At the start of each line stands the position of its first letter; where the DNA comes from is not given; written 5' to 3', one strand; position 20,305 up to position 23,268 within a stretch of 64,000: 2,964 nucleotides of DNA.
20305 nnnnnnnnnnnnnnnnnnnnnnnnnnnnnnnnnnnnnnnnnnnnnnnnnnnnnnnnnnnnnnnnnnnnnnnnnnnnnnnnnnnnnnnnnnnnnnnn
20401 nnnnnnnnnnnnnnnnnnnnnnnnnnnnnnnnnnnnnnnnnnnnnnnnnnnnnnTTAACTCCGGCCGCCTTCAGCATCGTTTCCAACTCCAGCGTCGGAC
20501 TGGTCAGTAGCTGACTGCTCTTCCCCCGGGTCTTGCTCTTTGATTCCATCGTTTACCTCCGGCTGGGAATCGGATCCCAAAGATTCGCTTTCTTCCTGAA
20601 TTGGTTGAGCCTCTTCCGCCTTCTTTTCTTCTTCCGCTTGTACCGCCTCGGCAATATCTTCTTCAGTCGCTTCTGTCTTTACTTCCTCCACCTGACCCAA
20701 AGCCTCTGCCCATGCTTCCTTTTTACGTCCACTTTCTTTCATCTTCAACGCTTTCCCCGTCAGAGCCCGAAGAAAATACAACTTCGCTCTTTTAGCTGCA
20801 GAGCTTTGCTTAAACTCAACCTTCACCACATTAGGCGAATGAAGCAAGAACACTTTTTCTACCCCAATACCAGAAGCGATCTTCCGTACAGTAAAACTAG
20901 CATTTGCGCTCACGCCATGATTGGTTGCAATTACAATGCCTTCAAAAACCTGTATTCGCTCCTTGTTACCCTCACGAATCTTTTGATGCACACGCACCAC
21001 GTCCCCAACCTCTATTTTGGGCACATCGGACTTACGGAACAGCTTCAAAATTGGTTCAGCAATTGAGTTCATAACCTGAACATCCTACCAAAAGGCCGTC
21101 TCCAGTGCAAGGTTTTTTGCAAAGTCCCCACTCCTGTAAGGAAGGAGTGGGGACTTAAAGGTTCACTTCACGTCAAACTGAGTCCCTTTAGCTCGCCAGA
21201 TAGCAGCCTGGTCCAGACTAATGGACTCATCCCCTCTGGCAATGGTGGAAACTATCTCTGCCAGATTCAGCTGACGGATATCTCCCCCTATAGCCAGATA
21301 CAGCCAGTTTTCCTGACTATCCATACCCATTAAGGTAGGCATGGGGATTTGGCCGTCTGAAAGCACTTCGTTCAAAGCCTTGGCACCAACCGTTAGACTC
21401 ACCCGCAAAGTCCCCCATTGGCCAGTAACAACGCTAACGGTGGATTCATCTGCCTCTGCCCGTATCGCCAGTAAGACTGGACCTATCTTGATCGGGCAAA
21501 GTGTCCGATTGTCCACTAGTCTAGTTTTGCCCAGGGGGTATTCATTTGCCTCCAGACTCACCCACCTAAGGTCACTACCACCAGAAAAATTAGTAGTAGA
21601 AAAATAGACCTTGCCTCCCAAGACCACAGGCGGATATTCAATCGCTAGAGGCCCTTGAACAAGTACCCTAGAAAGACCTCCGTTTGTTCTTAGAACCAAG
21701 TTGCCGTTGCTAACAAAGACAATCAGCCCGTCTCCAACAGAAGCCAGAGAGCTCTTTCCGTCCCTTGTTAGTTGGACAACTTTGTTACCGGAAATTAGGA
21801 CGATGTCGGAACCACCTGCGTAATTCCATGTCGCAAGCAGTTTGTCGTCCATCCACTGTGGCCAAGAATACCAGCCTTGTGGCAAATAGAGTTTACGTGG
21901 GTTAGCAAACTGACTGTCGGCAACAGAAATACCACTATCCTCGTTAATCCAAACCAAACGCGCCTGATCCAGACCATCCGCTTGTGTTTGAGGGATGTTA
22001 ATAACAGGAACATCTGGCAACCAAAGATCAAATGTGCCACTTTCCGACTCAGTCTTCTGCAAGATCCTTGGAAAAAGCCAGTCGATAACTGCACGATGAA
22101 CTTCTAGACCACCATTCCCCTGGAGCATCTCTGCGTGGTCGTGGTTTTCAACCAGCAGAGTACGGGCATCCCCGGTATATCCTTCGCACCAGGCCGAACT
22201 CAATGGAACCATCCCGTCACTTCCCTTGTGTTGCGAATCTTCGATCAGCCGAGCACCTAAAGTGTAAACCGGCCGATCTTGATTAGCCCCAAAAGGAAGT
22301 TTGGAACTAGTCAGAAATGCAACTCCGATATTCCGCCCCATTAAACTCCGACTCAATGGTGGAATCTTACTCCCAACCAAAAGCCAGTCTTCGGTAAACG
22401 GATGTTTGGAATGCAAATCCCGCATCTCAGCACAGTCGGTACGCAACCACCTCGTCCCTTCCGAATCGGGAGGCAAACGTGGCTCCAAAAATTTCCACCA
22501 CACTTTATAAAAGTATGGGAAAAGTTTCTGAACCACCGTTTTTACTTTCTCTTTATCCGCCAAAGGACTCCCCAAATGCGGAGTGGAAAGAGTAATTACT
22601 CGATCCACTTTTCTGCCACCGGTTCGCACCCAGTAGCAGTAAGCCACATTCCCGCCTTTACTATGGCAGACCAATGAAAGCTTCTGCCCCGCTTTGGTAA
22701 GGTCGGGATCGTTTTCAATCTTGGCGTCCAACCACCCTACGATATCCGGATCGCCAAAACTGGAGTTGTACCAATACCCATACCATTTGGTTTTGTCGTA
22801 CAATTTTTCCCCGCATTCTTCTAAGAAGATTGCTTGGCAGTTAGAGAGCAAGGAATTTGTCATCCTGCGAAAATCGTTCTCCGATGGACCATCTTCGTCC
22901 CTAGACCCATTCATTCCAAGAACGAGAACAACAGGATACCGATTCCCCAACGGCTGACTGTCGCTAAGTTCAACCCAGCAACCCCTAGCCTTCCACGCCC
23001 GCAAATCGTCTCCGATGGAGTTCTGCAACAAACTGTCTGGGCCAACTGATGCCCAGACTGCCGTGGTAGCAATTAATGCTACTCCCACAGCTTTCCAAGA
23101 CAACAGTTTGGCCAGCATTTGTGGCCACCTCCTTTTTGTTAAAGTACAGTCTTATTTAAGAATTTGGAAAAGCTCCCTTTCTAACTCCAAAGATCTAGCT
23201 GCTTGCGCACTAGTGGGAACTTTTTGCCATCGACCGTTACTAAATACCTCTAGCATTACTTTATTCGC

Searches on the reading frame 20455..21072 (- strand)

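Call 53: search_protein_families(library=pfam, proteins=[window:20455-21072:-], max_evalue=0.0001)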
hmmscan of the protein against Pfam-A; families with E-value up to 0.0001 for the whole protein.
window:20455-21072:- (205 aa): 1 family
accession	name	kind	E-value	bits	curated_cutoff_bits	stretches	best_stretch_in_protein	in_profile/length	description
PF01245.26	Ribosomal_L19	-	3.6e-37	127.1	22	1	13-113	11-110/111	Ribosomal protein L19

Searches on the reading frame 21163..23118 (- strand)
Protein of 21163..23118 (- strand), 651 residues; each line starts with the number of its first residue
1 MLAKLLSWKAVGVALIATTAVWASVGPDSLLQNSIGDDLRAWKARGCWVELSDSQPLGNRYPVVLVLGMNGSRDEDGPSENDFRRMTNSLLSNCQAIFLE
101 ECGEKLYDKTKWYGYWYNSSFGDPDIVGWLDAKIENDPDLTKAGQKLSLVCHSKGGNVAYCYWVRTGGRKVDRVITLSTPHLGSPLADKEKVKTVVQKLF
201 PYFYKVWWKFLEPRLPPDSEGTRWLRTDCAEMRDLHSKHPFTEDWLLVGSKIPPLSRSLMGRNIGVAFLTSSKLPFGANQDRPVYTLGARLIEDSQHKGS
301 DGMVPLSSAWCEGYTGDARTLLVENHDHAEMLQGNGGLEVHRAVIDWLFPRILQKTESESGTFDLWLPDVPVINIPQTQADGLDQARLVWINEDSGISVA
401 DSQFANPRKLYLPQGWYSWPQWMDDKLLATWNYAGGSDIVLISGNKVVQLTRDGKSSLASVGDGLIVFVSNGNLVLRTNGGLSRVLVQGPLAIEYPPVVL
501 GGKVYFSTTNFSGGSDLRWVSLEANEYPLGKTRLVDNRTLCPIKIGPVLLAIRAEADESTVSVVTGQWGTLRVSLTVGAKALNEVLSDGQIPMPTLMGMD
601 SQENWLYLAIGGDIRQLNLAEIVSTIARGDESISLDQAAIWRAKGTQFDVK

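Call 45: search_protein_families(library=pfam, proteins=[window:21163-23118:-], max_evalue=0.001)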
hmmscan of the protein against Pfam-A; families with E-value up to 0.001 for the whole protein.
window:21163-23118:- (651 aa): 2 families
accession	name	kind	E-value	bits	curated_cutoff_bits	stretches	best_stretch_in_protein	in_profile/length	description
PF24096.1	DUF7379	-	0.00013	22.4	33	1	141-198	66-129/191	Domain of unknown function (DUF7379)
PF07819.20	PGAP1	-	0.00021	21.5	24.3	1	144-195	90-143/233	PGAP1-like alpha/beta domain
